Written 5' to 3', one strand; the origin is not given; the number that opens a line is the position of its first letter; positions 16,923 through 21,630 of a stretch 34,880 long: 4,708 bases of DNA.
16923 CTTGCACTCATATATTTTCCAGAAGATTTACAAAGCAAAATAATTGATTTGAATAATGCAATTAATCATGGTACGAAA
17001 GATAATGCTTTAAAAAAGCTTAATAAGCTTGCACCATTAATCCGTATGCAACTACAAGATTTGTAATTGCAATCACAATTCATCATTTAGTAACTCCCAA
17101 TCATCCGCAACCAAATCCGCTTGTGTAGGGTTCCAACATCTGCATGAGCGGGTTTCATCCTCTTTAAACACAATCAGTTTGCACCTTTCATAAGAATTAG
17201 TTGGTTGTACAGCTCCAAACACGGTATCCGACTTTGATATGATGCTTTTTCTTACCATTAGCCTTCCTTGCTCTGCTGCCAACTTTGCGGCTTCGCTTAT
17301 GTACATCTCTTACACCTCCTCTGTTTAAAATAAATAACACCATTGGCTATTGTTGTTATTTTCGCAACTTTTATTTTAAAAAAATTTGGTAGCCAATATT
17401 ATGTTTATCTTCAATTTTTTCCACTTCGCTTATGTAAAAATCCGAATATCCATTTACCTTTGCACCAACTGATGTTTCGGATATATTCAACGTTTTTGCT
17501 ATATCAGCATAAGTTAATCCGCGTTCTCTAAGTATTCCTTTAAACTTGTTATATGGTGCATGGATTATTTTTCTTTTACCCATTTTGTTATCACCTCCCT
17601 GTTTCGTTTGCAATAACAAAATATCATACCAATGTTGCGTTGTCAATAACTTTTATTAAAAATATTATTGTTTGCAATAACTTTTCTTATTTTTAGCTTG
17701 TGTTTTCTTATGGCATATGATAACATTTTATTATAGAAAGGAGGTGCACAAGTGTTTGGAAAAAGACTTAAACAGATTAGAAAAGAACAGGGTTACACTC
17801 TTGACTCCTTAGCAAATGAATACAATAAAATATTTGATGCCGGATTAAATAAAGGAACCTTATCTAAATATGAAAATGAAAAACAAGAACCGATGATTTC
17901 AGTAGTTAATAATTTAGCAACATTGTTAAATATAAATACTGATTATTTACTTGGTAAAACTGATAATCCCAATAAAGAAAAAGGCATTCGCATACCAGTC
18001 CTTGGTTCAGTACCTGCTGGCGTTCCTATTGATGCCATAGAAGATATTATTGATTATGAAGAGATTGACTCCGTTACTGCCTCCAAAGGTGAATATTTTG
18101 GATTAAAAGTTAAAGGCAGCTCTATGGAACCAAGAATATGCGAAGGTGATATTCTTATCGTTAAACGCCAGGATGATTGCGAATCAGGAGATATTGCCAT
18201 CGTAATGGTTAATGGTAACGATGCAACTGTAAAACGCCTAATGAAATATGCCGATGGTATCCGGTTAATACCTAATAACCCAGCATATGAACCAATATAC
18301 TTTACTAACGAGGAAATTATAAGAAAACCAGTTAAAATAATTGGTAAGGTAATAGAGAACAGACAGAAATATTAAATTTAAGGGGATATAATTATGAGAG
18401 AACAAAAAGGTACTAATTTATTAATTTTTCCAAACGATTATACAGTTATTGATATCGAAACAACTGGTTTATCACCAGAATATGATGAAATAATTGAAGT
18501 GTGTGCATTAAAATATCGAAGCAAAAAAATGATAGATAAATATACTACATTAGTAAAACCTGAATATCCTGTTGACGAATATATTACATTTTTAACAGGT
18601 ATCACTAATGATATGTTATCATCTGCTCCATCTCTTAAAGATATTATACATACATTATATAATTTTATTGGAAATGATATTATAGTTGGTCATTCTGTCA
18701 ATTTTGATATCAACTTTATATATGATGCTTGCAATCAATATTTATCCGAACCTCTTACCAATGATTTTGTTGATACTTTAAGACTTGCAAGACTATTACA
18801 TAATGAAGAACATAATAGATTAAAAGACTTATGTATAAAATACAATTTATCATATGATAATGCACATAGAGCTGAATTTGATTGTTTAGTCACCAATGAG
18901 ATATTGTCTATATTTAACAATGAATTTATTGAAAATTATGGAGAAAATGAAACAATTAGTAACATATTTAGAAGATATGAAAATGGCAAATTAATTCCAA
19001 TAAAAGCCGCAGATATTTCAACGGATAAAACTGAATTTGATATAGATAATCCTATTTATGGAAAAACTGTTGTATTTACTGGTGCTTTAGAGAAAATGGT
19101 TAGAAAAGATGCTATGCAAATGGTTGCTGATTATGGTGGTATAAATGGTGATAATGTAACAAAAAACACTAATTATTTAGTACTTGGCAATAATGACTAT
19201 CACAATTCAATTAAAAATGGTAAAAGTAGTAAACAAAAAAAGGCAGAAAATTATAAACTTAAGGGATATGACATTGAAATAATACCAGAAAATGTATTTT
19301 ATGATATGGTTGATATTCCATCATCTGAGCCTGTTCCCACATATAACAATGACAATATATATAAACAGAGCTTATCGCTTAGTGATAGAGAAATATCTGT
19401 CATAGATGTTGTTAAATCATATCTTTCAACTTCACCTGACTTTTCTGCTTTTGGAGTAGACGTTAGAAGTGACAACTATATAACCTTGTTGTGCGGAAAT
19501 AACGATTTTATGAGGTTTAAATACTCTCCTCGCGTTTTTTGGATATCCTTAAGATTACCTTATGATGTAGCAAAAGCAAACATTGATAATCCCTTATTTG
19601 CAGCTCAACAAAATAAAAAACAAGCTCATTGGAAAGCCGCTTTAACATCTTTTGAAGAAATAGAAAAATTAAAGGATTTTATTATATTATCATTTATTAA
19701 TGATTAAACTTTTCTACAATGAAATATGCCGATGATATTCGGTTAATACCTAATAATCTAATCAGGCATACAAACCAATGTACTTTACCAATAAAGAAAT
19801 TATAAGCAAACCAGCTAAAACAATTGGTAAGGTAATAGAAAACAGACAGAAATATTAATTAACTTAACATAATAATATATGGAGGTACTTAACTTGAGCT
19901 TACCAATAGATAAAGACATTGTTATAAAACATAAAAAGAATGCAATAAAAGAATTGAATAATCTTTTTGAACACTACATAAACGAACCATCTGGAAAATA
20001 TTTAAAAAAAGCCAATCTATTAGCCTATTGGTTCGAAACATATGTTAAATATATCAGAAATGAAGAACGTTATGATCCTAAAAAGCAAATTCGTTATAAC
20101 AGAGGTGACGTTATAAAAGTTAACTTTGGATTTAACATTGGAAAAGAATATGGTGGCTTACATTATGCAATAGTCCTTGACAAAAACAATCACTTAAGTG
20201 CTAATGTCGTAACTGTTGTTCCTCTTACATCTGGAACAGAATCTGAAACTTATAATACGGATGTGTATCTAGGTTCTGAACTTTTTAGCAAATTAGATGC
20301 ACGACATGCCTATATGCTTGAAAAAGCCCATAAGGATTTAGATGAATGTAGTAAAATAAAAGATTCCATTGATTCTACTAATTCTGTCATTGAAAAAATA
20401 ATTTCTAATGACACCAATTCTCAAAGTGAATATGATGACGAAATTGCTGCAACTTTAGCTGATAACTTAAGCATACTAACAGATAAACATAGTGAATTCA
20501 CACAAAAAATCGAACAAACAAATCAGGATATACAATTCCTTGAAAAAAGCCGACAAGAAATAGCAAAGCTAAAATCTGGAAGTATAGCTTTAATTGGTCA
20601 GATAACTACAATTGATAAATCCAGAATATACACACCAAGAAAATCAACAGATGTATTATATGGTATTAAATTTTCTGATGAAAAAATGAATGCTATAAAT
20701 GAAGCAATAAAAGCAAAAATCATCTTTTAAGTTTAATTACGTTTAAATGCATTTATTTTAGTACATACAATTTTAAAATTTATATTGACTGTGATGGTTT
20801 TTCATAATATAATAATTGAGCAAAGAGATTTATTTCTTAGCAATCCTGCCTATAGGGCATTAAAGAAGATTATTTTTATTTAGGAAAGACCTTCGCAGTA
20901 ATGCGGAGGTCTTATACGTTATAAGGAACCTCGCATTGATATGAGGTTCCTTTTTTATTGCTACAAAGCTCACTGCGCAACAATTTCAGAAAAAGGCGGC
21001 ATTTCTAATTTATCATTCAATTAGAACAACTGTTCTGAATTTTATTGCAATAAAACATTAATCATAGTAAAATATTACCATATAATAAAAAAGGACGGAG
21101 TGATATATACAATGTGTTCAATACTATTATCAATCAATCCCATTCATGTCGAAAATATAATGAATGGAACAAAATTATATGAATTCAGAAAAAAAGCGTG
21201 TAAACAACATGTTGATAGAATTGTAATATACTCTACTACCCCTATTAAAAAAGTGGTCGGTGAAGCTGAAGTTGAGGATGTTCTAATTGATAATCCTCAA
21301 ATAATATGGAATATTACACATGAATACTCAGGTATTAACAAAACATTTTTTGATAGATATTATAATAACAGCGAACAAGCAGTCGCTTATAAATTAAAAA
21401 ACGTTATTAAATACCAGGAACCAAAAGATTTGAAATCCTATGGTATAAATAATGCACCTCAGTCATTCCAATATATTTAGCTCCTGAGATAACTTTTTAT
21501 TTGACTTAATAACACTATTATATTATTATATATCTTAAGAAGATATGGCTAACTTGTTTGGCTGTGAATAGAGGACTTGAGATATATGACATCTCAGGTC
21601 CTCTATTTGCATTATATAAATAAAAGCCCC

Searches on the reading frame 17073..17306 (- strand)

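Call 55: search_protein_families(library=phrogs, proteins=[window:17073-17306:-], max_evalue=0.001)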
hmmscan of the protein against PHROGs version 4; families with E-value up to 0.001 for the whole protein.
window:17073-17306:- (77 aa): 2 families
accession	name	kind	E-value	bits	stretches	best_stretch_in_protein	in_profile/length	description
phrog_643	-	transcription regulation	2.7e-15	57.3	1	1-74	1-73/84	transcriptional regulator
phrog_1048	-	unknown function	0.00013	23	1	43-76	164-197/211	-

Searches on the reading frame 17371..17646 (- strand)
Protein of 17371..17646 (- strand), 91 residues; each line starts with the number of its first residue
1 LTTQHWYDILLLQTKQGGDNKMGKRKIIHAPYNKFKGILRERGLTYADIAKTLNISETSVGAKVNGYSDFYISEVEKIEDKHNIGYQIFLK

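Call 55: search_protein_families(library=phrogs, proteins=[window:17371-17646:-], max_evalue=0.001)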
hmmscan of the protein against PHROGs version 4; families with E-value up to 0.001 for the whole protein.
window:17371-17646:- (91 aa): 1 family
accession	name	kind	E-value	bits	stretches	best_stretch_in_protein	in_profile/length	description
phrog_3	-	transcription regulation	9.5e-06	26.6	1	21-86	79-140/430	transcriptional repressor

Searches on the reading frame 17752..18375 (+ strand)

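Call 9: search_protein_families(library=pfam, proteins=[window:17752-18375:+], max_evalue=0.01)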
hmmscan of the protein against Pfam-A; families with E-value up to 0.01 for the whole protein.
window:17752-18375:+ (207 aa): 6 families
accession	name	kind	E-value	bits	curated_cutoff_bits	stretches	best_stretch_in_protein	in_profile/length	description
PF00717.28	Peptidase_S24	-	3.5e-33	114.2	23.3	1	82-201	1-116/116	Peptidase S24-like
PF12844.13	HTH_19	-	1.3e-11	44.6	30.2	1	3-70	1-62/64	Helix-turn-helix domain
PF01381.28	HTH_3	-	4.5e-08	33.5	23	1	6-66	1-55/55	Helix-turn-helix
PF13443.12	HTH_26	-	0.0004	21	22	1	5-62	1-53/63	Cro/C1-type HTH DNA-binding domain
PF13560.12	HTH_31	-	0.00049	20.8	27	1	2-60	2-55/64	Helix-turn-helix domain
PF10502.14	Peptidase_S26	-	0.0022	18.4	22.9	1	118-163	26-77/168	Signal peptidase, peptidase S26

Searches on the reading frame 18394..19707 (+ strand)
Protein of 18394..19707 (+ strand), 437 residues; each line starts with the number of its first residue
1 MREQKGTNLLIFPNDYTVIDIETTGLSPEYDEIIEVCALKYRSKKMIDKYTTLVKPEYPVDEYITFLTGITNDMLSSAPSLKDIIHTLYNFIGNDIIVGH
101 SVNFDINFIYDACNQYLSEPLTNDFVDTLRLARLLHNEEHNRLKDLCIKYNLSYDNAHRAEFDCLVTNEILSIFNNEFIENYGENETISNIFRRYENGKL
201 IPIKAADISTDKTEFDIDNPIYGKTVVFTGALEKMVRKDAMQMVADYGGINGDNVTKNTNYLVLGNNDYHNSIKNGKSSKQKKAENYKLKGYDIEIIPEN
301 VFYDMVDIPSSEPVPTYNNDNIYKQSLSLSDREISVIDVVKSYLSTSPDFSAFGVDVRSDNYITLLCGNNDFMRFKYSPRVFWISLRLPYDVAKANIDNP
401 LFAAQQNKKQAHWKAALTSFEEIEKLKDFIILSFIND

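Call 9: search_protein_families(library=pfam, proteins=[window:18394-19707:+], max_evalue=0.01)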
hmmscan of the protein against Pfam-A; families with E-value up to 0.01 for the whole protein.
window:18394-19707:+ (437 aa): 6 families
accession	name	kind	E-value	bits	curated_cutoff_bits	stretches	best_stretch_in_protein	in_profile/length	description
PF00929.31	RNase_T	-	4.5e-33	115.5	24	1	18-170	2-163/164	Exonuclease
PF00533.33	BRCT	-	3.2e-06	27.7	21.3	1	219-289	4-66/78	BRCA1 C Terminus (BRCT) domain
PF21762.3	DEDDh_C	-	9.6e-05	23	27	1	94-167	107-181/188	DNA polymerase III subunit epsilon-like, C-terminal domain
PF18136.6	DNApol_Exo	-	0.0025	17.5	26.7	1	93-132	131-167/282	DNA mitochondrial polymerase exonuclease domain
PF13482.12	RNase_H_2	-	0.0032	17.9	22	0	19-145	3-108/165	RNase_H superfamily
PF01612.26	DNA_pol_A_exo1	-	0.0058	16.9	23.6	0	74-151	53-128/173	3'-5' exonuclease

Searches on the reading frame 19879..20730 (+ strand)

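Call 9: search_protein_families(library=pfam, proteins=[window:19879-20730:+], max_evalue=0.01)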
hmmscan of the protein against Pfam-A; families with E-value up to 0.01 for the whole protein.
window:19879-20730:+ (283 aa): 1 family
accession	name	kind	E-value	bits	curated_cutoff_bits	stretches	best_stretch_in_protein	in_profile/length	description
PF02452.23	PemK_toxin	-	2e-13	51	23.1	1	75-140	2-69/109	PemK-like, MazF-like toxin of type II toxin-antitoxin system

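Call 55: search_protein_families(library=phrogs, proteins=[window:19879-20730:+], max_evalue=0.001)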
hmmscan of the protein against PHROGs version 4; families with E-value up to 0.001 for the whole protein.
window:19879-20730:+ (283 aa): 3 families
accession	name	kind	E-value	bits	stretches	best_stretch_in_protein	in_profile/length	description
phrog_1412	-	moron, auxiliary metabolic gene and host takeover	8.1e-48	164.2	1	20-282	9-235/237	antitoxin mazE-like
phrog_1936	-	moron, auxiliary metabolic gene and host takeover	3.3e-12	47.7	1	72-130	8-66/188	MazF-like growth inhibitor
phrog_13411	-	moron, auxiliary metabolic gene and host takeover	2.5e-05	25.8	1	72-156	2-86/144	MazF-like growth inhibitor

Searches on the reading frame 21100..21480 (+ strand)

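Call 9: search_protein_families(library=pfam, proteins=[window:21100-21480:+], max_evalue=0.01)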
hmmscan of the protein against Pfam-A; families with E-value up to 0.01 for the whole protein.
window:21100-21480:+ (126 aa): 1 family
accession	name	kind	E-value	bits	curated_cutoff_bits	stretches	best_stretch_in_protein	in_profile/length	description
PF04266.20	ASCH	-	0.0073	17.4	21.2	0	17-96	8-96/103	ASCH domain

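Call 55: search_protein_families(library=phrogs, proteins=[window:21100-21480:+], max_evalue=0.001)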
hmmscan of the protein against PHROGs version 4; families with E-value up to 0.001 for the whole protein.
window:21100-21480:+ (126 aa): 2 families
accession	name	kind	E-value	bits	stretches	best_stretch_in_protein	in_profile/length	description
phrog_3136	-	unknown function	2.9e-43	148.1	1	6-126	3-125/134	-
phrog_11553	-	unknown function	5.9e-11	43.2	1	8-125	138-260/278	-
